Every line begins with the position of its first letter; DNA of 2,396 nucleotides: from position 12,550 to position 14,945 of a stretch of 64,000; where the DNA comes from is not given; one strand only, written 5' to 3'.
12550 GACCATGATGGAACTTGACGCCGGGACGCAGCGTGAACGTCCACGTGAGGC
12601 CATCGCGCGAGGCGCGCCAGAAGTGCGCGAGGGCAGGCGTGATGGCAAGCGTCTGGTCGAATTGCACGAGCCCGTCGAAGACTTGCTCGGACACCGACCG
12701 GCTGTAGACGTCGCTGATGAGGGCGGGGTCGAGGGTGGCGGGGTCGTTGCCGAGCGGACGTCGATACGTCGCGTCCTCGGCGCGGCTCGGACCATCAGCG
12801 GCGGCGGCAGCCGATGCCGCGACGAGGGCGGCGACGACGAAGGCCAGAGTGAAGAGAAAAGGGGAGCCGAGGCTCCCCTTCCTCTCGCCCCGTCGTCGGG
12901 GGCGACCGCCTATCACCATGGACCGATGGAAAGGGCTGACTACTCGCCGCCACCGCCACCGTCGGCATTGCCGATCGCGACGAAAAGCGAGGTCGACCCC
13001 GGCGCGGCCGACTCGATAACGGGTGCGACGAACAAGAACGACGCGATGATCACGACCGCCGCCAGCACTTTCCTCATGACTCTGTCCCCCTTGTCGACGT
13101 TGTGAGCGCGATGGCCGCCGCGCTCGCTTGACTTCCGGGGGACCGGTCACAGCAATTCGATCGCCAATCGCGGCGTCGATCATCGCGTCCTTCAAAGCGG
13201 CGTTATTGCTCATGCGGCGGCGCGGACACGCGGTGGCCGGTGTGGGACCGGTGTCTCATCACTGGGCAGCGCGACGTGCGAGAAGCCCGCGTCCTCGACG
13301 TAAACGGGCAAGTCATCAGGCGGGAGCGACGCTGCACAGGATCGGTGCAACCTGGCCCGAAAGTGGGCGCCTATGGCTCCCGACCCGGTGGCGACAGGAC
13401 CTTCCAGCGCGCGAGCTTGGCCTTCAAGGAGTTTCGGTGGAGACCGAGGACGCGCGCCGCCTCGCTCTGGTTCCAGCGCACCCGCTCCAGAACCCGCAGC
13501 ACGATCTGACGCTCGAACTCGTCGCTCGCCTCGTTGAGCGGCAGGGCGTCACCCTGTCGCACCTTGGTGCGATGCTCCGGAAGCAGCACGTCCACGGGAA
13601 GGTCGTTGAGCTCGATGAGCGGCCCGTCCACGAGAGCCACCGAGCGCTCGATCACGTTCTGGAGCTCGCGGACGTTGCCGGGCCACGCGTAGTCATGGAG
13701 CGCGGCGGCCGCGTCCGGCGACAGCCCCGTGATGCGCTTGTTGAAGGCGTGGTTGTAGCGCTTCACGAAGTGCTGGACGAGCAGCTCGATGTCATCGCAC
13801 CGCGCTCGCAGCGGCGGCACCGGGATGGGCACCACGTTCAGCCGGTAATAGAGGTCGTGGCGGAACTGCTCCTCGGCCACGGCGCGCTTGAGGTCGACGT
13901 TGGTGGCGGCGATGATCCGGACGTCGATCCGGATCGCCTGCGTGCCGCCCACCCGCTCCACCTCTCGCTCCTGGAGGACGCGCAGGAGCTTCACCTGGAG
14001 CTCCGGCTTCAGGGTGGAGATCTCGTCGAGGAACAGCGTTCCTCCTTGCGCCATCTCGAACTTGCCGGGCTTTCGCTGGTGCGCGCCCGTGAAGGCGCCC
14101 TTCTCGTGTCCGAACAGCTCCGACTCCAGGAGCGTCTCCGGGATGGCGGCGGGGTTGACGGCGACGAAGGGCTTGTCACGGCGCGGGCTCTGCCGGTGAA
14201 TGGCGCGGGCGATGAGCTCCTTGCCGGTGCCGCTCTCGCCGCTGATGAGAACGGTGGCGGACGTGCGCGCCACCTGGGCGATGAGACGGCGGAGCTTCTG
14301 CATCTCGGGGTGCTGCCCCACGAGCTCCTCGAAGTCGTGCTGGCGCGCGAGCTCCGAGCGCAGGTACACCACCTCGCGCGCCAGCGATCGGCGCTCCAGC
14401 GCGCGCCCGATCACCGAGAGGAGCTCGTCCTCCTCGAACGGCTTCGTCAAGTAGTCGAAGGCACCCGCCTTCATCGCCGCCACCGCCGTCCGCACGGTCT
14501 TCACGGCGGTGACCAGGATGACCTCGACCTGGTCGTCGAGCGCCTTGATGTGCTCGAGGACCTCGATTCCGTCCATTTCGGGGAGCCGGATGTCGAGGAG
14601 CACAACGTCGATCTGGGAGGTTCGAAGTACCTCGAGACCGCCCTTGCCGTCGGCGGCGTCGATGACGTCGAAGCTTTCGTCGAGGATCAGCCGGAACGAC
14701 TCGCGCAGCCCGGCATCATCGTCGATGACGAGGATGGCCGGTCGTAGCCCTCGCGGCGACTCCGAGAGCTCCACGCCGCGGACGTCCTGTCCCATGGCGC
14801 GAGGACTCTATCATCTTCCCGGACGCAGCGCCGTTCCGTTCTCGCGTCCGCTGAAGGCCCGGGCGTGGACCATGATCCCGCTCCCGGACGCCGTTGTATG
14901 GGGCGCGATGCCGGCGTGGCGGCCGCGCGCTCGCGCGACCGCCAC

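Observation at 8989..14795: Candidate peptide-sensing / autoinducing circuit: sigma-54 activator, sigma-54-like promoter, 45-aa secreted peptide, Opp-family SBP, HK and CheY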

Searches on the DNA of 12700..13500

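Call 43: search_rna_families(source=window, start=12700, end=13500, threshold=evalue, max_evalue=1)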
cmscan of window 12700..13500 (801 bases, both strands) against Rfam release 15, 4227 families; matches with E-value up to 1: 1.
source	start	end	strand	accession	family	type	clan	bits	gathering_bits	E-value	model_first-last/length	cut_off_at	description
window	12850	12890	-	RF04288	mir-9201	Gene; miRNA;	CL00147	19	95.5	0.41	1-81/81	no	mir-9201 microRNA precursor family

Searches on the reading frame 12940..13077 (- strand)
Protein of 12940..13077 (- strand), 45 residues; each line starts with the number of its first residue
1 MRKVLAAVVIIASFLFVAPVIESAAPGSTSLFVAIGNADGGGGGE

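Call 6: search_protein_families(library=pfam, proteins=[window:12940-13077:-], max_evalue=0.01)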
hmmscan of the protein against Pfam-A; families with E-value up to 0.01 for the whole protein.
window:12940-13077:- (45 aa): 0 families

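Call 14: search_protein_families(library=ncbifam, proteins=[window:12940-13077:-], max_evalue=0.1)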
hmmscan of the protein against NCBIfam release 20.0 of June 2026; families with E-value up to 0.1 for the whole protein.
window:12940-13077:- (45 aa): 0 families

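Call 15: search_protein_representatives(protein=window:12940-13077:-)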
Query: 45 residues. Proteins with E-value up to 0.001 (for the whole library): 33; up to 1e-10: 2; up to 1e-30: 0. The best 33 are listed.
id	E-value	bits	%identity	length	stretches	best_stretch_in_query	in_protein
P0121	7.1e-17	75.0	89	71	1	1-45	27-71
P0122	4.2e-11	57.4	69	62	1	1-45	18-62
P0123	7.2e-10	53.6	68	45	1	1-44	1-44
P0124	2.4e-09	52.0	66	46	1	1-44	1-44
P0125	1.1e-08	49.9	64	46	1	1-44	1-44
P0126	1.5e-08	49.5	69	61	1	1-42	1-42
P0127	4.1e-08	48.2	64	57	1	1-44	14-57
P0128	7.4e-08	47.4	56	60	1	1-45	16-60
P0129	1.2e-07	46.8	67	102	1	1-43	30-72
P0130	1.3e-07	46.7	65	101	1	1-43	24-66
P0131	1.6e-07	46.4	55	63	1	1-42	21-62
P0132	1.8e-07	46.3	71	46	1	11-45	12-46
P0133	3.0e-07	45.6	62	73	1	2-43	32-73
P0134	3.7e-07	45.3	60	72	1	1-43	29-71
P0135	1.4e-06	43.6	59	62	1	1-44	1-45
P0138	2.9e-06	42.6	64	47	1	1-44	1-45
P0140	9.9e-06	40.9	39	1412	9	13-43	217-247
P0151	7.9e-04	35.1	48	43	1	1-42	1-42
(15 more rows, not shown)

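Call 46: find_related_loci(query=A2, collection=metagenome_contigs, flank=5000)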
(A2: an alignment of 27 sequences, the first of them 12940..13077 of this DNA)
Query A2 (45 aa) in metagenome_contigs; peptide patterns used: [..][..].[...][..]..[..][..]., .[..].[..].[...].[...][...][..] (x = any residue, [..] = any of these).
600 stretches matched a pattern (row limit reached: there are more); 378 encode a relative of the query (tblastn E <= 1e-3); the best 80 are kept; 80 distinct loci.
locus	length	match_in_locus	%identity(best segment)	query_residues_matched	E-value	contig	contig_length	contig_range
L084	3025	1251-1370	90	1-40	1e-17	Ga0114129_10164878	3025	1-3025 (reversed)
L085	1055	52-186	71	1-45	2e-16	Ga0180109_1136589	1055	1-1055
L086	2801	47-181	71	1-45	2e-16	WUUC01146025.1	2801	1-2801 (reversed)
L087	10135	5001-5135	84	1-45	3e-16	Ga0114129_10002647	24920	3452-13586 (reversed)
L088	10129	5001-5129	70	1-43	5e-15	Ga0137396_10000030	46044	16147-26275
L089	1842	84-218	67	1-45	1e-14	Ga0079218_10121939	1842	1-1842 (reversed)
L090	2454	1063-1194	59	1-44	3e-14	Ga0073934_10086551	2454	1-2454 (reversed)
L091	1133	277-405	67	1-43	4e-14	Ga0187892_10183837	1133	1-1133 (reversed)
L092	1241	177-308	61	1-44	1e-13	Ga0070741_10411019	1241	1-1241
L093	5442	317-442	69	1-42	2e-13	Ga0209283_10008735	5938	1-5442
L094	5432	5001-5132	61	1-44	2e-13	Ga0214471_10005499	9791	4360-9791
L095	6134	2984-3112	65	1-43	2e-13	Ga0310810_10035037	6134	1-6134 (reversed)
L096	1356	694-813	68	1-40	2e-13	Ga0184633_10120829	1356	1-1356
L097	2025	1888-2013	69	1-42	2e-13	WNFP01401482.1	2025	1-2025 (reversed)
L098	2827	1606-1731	69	1-42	2e-13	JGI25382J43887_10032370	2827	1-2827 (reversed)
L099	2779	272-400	67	1-43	3e-13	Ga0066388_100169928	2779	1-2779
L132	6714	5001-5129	65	1-43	2e-12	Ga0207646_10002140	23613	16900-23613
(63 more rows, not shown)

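Call 56: search_protein_families(library=pfam, proteins=[L099:587-1600:+, L132:1607-2959:-], max_evalue=0.001)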
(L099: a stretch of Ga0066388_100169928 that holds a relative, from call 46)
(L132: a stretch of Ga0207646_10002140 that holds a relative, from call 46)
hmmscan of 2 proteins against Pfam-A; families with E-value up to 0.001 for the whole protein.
L099:587-1600:+ (337 aa): 0 families

L132:1607-2959:- (450 aa): 1 family
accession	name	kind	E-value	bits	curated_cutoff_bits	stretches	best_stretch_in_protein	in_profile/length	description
PF00589.27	Phage_integrase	-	2.7e-31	109.1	27.1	1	247-403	2-170/172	Phage integrase family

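Call 71: list_cluster_members(proteins=[window:12940-13077:-, P0123, P0124, P0125, P0138, P0151])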
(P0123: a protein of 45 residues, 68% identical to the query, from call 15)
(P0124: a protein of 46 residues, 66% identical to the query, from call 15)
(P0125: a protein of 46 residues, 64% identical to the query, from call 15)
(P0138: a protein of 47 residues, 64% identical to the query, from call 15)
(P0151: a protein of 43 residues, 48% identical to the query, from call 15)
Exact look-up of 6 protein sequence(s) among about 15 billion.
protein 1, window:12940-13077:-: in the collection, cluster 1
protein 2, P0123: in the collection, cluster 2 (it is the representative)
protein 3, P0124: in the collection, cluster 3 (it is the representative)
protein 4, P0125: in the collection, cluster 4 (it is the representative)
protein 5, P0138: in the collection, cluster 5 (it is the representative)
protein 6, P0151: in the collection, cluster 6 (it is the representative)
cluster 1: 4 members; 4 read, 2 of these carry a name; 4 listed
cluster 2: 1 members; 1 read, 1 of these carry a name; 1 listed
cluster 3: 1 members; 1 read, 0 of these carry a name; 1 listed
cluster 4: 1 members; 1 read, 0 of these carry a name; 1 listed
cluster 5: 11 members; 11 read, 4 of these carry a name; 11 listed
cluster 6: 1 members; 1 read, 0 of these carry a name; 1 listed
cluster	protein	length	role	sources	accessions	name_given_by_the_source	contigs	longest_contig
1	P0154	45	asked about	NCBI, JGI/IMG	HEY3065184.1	MAG TPA: hypothetical protein VGL09_05295 [Methylomirabilota bacterium] | hypothetical protein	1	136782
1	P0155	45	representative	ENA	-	-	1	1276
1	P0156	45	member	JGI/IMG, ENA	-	hypothetical protein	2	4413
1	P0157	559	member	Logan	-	-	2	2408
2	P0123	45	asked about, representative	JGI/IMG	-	hypothetical protein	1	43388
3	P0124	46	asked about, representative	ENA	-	-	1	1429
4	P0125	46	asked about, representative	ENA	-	-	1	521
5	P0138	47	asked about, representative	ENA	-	-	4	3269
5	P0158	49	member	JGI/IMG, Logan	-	hypothetical protein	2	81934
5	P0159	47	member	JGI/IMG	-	hypothetical protein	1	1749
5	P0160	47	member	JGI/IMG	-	hypothetical protein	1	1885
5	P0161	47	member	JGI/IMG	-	hypothetical protein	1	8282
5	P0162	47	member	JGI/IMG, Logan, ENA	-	-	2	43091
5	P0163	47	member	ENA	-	-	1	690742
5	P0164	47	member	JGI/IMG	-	-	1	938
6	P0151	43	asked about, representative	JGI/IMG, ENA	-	-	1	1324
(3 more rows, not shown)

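Call 74: search_protein_families(library=pfam, alignment_id=A2, max_evalue=1)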
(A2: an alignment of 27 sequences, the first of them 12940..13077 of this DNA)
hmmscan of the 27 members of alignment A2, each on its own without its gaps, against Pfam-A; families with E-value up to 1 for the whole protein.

A. member 1, window:12940-13077:- (45 aa): 0 families

B. families by the number of members that match (of 27 scanned): 5 families
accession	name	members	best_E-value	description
PF25471.1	TM_PetC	1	0.077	Iron-sulfur subunit PetC transmembrane anchor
PF23993.1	DUF7311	1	0.085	Domain of unknown function (DUF7311)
PF06686.16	SpoIIIAC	1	0.092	Stage III sporulation protein AC/AD protein family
PF12365.13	DUF3649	1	0.22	Protein of unknown function (DUF3649)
PF08078.17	PsaX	1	0.27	PsaX family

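Call 75: search_protein_families(library=pfam, proteins=[P0140], max_evalue=0.001)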
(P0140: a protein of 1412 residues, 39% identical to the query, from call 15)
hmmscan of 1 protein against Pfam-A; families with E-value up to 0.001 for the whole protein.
P0140 (1412 aa): 3 families
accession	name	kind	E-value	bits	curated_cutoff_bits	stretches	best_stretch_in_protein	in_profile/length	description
PF02368.24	Big_2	-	1.3e-150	490.1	22.8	11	561-641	3-79/79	Bacterial Ig-like domain (group 2)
PF22359.2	Big-like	-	1.4e-12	48.1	27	0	606-643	11-48/48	Bacterial Ig-like domain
PF14096.11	DUF4274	-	2.3e-10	40.7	27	0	662-678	5-21/76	Domain of unknown function (DUF4274)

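Call 80: predict_structure(alignment_id=A2)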
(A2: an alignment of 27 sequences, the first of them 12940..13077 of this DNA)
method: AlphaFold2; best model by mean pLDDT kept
length: 45 residues; sequences in the alignment: 27
mean_pLDDT: 69.6   pTM: 0.35
mean pLDDT of the five models: 69.6, 69.4, 68.5, 68.2, 67.1
residues with pLDDT >= 90: 12; 70-90: 6; 50-70: 24; < 50: 3
segments of 3 or more residues with pLDDT < 50: 43-45
pLDDT, mean of each block of 10 residues (from residue 1): 94 82 56 56 51
secondary structure, 60 per line:
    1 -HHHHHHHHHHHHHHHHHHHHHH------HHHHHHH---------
elements in order: H2-23 H30-36

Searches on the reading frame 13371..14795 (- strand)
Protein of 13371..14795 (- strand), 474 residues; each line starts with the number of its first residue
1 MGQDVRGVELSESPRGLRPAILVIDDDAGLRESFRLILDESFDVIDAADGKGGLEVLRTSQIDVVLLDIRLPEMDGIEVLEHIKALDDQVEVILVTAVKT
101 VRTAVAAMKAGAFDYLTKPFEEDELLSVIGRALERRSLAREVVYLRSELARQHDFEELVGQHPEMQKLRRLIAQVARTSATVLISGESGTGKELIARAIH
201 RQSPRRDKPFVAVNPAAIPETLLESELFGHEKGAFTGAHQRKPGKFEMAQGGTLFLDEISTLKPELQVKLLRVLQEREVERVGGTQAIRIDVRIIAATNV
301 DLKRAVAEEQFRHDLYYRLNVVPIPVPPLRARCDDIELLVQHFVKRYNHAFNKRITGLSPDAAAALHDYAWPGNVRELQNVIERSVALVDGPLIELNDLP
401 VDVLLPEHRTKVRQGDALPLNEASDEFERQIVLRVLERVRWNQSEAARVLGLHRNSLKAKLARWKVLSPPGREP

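Call 6: search_protein_families(library=pfam, proteins=[window:13371-14795:-], max_evalue=0.01)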
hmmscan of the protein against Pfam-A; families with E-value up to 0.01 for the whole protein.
window:13371-14795:- (474 aa): 13 families
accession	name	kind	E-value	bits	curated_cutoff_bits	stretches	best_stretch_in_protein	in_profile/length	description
PF00158.32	Sigma54_activat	-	4.8e-75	251.3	20.2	1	158-324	1-167/168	Sigma-54 interaction domain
PF00072.30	Response_reg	-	1.4e-29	102.9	30.2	1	21-129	1-110/111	Response regulator receiver domain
PF25601.1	AAA_lid_14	-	4.8e-27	94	27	1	330-409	1-80/87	AAA+ ATPase lid domain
PF14532.12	Sigma54_activ_2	-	5e-23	82.3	25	1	159-329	1-138/138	Sigma-54 interaction domain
PF02954.25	HTH_8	-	1.8e-11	44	22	1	426-464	4-42/42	Bacterial regulatory protein, Fis family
PF07728.20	AAA_5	-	8e-09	36.1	22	1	182-300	2-123/139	AAA domain (dynein-related subfamily)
PF01078.27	Mg_chelatase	-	3.6e-06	27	20.3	1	237-299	93-157/207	Magnesium chelatase, subunit ChlI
PF13191.12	AAA_16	-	7.3e-06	27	32.6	1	157-211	1-56/167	AAA ATPase domain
PF07724.20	AAA_2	-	1.1e-05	26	27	1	179-309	3-134/166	AAA domain (Cdc48 subfamily)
PF13556.12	HTH_30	-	8.2e-05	22.8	27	1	433-465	5-37/59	PucR C-terminal helix-turn-helix domain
PF00004.35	AAA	-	0.0012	19.7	21.2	1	182-300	1-110/131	ATPase family associated with various cellular activities (AAA)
PF07726.17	AAA_3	-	0.0026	18.1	27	1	182-299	2-111/131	ATPase family associated with various cellular activities (AAA)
PF13245.12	AAA_19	-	0.0064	17.1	25.1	0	174-278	6-118/134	AAA domain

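Call 14: search_protein_families(library=ncbifam, proteins=[window:13371-14795:-], max_evalue=0.1)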
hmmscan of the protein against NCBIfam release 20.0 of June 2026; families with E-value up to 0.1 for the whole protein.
window:13371-14795:- (474 aa): 134 families (the best 25 are shown)
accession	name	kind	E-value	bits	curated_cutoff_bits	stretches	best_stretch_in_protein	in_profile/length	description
NF008469.0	PRK11361.1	equivalog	7.6e-149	496.3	714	1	20-464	6-454/461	acetoacetate metabolism transcriptional regulator AtoC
TIGR01818.1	ntrC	equivalog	2.4e-133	445.3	558.6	1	21-461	1-460/463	nitrogen regulation protein NR(I)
TIGR02915.1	PEP_resp_reg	equivalog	1.3e-131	439.6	502.6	1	21-465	1-443/445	PEP-CTERM-box response regulator transcription factor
NF007689.0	PRK10365.1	equivalog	5.4e-127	424.2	760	1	21-463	8-441/441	sigma-54-dependent response regulator transcription factor ZraR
NF051870.1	NAssimRespRegNtrX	equivalog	2.9e-118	395.6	600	1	21-462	4-448/452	nitrogen assimilation response regulator NtrX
NF011695.0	PRK15115.1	equivalog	1.9e-112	376.3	763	1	20-465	8-437/445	two-component system response regulator GlrR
TIGR01817.1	nifA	equivalog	6e-112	375.1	528.85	2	146-399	186-438/534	nif-specific transcriptional activator NifA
NF008176.1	PRK10923.1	equivalog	9.6e-110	367.3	620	2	20-404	5-386/469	nitrogen regulation protein NR(I)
NF041552.1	TF_PrdR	equivalog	2.8e-108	362.8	795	1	141-463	250-575/577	sigma-54 dependent transcriptional regulator PrdR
NF049963.1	RespRegFlgRCampy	domain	3.5e-106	355.6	750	1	21-465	3-428/429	fla regulon two-component system response regulator FlgR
NF041946.1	LuxO_transreg_Vib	equivalog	7.5e-105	351.4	800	1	42-405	21-382/463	quorum-sensing sigma-54 dependent transcriptional regulator LuxO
NF050807.1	TransRegFlbDCaul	equivalog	1e-104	351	750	1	28-464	11-438/454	sigma-54-dependent transcriptional regulator FlbD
NF003451.0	PRK05022.1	equivalog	1.1e-102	344.4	476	1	150-462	184-505/512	nitric oxide reductase transcriptional regulator NorR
NF038308.1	RNA_repair_RtcR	equivalog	2e-99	333.9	650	1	96-458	116-505/530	RNA repair transcriptional activator RtcR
NF041906.1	V4R_TF_MobR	exception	3.7e-96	322.7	999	1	152-461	228-541/544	phenol degradation transcriptional regulator MobR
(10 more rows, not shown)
